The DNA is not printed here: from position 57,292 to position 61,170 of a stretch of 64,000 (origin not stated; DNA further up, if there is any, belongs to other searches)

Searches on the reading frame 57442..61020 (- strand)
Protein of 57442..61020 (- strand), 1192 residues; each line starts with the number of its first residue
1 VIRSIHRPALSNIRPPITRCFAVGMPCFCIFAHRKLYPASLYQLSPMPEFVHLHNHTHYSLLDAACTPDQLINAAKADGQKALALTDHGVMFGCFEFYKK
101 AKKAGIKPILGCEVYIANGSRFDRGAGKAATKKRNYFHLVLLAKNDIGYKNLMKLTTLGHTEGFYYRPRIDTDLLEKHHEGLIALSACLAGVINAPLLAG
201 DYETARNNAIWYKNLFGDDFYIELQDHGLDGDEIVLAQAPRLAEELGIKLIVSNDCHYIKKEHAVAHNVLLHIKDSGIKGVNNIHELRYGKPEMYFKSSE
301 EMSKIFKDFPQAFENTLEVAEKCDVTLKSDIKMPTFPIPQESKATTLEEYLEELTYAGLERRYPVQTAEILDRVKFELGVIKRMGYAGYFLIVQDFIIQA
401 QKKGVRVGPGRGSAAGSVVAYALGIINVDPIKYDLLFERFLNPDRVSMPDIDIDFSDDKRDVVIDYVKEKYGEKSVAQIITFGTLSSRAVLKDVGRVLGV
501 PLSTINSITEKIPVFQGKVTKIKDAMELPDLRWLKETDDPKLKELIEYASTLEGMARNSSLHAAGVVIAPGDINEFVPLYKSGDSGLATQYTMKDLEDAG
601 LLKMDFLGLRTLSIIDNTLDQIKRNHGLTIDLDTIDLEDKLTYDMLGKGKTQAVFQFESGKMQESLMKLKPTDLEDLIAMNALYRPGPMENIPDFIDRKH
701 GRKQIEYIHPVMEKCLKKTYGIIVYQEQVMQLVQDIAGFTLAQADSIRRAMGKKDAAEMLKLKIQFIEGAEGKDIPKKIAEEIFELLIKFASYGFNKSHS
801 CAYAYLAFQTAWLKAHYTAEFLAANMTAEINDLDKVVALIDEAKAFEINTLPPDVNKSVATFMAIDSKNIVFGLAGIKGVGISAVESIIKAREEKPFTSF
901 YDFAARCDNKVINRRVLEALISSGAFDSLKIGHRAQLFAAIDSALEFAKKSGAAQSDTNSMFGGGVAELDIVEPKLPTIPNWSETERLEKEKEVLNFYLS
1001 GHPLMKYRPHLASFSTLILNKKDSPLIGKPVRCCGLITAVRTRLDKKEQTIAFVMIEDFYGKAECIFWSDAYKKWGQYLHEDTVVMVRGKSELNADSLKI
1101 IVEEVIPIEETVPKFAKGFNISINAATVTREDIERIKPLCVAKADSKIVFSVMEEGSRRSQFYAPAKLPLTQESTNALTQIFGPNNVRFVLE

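Call 46: search_protein_families(library=pfam, proteins=[window:57442-61020:-], max_evalue=0.001)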
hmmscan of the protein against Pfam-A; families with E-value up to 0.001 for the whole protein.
window:57442-61020:- (1192 aa): 6 families
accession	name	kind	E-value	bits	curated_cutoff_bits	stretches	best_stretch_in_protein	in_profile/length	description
PF07733.18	DNA_pol3_alpha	-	1.6e-95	320.1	23.9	1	349-608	1-260/260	Bacterial DNA polymerase III alpha NTPase domain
PF17657.6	DNA_pol3_finger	-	1.2e-64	217.1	22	1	611-772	1-164/166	Bacterial DNA polymerase III alpha subunit finger domain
PF02811.25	PHP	-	8.4e-58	195.8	26.4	1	52-227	1-164/164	PHP domain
PF14579.12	HHH_6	-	1.8e-27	95.8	25.6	1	848-936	2-89/90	Helix-hairpin-helix motif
PF01336.31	tRNA_anti-codon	-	5.7e-10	39.4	27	1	1031-1108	1-75/75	OB-fold nucleic acid binding domain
PF04919.18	DUF655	-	0.00031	21.2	22.2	1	874-920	118-169/181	Protein of unknown function (DUF655)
